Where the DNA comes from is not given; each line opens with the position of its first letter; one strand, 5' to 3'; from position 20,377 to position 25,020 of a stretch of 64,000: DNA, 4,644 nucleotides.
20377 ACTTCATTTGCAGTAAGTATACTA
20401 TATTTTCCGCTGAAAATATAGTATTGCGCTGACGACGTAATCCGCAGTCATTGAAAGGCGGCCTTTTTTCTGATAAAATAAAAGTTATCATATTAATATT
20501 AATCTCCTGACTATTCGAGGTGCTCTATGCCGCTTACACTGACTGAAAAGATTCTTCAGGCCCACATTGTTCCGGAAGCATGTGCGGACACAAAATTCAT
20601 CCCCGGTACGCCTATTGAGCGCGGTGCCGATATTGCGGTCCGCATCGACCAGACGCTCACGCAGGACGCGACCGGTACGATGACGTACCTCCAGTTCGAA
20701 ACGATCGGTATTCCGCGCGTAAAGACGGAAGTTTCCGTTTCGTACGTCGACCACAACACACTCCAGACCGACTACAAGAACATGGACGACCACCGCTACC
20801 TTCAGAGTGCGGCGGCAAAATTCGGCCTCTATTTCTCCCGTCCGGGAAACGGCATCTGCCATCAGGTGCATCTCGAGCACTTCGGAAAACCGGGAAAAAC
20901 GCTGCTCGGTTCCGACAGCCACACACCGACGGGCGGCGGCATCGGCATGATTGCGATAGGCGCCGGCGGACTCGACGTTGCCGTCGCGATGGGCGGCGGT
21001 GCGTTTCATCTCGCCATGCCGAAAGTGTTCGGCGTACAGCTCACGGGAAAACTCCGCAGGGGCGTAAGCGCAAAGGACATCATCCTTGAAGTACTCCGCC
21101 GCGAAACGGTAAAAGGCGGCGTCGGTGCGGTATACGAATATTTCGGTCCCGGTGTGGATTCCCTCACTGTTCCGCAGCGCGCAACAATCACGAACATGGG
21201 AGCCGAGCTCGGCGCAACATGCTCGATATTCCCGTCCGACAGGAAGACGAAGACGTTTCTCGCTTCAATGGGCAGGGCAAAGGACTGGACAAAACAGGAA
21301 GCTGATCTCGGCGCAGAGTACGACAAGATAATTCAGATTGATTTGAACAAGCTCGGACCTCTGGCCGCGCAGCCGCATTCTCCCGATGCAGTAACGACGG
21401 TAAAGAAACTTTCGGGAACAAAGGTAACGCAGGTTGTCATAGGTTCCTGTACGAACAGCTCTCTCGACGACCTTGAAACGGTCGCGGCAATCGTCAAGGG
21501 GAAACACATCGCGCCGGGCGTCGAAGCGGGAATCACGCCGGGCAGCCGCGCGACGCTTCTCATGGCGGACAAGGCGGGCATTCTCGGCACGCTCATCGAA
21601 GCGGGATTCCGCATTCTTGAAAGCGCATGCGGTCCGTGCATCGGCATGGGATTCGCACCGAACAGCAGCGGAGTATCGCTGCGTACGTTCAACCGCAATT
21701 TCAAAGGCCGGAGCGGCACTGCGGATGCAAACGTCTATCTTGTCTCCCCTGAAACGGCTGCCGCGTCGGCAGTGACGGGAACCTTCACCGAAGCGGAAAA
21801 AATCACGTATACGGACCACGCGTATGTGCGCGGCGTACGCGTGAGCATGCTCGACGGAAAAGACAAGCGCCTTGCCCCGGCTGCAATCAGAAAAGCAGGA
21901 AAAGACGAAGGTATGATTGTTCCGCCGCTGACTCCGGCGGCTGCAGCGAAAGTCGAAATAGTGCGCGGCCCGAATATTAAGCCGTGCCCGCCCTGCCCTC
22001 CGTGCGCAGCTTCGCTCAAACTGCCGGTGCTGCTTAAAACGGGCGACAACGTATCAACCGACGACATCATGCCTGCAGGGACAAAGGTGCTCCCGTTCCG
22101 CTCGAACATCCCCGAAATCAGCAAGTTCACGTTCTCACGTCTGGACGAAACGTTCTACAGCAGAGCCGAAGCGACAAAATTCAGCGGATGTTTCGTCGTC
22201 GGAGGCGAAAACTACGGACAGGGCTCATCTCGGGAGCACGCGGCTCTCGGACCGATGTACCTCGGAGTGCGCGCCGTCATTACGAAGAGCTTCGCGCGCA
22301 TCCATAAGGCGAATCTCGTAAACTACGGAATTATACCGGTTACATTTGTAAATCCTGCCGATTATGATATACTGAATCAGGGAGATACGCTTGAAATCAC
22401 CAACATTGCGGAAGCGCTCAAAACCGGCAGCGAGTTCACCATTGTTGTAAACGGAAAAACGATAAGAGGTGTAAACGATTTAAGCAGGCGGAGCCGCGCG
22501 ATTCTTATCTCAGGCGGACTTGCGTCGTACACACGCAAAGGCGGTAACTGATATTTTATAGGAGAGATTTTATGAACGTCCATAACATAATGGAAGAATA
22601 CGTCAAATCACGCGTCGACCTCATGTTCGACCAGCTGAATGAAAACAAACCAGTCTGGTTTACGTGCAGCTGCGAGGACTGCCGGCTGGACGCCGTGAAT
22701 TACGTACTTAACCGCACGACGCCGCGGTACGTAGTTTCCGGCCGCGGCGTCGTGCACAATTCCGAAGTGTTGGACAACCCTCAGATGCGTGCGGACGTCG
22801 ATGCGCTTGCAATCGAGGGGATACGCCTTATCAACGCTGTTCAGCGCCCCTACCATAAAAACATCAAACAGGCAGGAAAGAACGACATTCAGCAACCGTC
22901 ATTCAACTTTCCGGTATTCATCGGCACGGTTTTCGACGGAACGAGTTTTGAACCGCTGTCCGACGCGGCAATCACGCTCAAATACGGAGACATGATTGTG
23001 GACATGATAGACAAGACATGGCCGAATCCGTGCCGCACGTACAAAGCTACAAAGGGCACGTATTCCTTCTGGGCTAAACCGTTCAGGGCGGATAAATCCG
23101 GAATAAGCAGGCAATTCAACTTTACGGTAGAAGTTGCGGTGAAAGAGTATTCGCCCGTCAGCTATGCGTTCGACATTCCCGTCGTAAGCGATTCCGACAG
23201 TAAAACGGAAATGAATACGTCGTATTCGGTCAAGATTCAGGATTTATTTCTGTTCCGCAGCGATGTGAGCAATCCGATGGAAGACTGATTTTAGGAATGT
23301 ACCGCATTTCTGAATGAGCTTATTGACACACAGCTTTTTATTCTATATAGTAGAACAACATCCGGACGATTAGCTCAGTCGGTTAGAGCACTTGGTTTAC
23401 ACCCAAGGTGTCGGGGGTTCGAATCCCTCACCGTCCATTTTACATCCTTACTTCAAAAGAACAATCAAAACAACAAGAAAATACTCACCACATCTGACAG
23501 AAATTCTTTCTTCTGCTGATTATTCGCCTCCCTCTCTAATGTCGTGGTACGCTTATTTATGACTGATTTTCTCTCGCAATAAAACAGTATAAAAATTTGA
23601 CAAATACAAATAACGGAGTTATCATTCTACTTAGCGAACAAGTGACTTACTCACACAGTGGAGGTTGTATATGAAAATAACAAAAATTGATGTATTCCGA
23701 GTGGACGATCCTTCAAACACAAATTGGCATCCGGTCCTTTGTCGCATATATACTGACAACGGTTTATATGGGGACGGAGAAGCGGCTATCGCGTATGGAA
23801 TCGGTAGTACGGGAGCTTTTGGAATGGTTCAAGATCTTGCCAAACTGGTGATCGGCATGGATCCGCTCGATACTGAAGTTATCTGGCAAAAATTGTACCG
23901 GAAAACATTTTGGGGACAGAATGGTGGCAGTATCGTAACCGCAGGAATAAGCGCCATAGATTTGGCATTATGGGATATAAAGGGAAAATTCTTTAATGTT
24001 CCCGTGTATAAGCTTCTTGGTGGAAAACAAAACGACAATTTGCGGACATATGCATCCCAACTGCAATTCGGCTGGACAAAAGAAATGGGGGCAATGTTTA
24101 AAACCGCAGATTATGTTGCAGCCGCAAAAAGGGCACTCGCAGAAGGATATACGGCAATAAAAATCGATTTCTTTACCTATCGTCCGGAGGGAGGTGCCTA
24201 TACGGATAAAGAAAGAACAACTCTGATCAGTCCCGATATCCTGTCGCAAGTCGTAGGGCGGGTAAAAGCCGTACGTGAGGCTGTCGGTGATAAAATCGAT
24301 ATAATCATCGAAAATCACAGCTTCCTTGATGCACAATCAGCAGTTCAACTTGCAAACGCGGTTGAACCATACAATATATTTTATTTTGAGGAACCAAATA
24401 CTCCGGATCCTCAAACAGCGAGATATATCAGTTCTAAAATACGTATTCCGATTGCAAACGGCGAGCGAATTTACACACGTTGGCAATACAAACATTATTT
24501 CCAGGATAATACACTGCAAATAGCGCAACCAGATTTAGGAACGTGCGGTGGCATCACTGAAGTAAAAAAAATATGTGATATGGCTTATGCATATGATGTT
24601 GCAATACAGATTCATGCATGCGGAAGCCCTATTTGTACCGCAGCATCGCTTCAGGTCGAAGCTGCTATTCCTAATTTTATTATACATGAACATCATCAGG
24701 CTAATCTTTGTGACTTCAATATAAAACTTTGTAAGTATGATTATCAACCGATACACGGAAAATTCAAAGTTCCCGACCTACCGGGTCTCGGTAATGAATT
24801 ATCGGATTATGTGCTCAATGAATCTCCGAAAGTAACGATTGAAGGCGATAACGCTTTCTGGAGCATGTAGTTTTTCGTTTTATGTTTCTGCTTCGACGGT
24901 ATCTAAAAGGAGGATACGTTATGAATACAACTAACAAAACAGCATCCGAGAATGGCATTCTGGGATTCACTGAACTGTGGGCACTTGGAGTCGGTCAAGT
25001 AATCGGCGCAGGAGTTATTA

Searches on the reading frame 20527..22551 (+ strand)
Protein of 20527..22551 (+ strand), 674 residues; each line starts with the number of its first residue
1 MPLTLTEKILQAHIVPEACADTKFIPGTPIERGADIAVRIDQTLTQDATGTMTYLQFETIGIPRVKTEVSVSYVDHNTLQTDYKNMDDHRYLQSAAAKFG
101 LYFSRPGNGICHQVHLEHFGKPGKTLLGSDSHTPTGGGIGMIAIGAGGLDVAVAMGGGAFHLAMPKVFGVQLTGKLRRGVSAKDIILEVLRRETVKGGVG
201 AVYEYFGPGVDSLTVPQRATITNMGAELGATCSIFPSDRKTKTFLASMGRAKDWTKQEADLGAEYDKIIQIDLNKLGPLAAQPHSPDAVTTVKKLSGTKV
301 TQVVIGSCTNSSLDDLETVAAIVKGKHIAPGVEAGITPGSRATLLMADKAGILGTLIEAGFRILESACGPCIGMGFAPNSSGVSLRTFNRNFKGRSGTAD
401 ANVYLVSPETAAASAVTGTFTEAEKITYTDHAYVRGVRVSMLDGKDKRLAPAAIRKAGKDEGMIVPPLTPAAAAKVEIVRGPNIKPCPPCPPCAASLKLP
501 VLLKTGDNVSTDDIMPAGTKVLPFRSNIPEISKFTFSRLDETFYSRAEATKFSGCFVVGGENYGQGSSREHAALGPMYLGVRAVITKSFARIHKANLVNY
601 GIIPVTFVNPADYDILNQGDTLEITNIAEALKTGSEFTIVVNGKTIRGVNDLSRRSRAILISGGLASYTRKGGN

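Call 36: search_protein_families(library=pfam, proteins=[window:20527-22551:+], max_evalue=0.00001)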
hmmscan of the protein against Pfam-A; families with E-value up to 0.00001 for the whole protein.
window:20527-22551:+ (674 aa): 2 families
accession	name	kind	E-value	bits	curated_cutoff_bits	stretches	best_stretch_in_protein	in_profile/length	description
PF00330.25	Aconitase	-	5.4e-107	359.1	28.7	2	7-294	1-305/463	Aconitase family (aconitate hydratase)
PF00694.25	Aconitase_C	-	1e-22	81.3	22.8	1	542-609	61-130/131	Aconitase C-terminal domain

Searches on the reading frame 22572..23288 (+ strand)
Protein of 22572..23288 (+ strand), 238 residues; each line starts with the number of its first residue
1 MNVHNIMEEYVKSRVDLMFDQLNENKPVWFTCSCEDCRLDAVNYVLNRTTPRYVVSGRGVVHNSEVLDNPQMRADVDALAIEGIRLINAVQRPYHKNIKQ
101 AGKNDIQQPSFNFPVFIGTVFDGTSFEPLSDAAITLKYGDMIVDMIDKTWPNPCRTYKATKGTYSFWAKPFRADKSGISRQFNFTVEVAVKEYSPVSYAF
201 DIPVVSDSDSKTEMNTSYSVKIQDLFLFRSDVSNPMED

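Call 93: search_protein_families(library=pfam, proteins=[window:22572-23288:+], max_evalue=0.00001)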
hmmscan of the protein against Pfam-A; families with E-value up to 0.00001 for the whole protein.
window:22572-23288:+ (238 aa): 1 family
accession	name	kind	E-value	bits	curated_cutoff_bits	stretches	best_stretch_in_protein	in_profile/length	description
PF10719.14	ComFB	-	3.6e-15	56.2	25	1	4-88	1-80/83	Late competence development protein ComFB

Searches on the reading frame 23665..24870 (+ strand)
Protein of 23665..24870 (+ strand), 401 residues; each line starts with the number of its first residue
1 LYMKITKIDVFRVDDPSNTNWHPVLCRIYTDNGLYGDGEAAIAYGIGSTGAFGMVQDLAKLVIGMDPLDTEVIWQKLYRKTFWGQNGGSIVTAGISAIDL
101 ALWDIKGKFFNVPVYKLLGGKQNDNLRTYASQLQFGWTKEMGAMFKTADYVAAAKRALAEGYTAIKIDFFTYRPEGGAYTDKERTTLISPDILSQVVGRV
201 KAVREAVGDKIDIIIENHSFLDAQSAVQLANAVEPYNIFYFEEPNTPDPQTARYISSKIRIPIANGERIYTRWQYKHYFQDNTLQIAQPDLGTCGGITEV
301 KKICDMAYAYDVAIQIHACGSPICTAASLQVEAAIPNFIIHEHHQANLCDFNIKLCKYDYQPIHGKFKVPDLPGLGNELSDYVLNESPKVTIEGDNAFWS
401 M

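Call 93: search_protein_families(library=pfam, proteins=[window:23665-24870:+], max_evalue=0.00001)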
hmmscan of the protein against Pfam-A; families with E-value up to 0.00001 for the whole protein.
window:23665-24870:+ (401 aa): 2 families
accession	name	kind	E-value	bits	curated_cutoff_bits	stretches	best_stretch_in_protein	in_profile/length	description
PF13378.12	MR_MLE_C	-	1.5e-57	195.3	29.4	1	150-381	2-217/219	Enolase C-terminal domain-like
PF02746.21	MR_MLE_N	-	5.3e-17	62.5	22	1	24-119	29-117/117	Mandelate racemase / muconate lactonizing enzyme, N-terminal domain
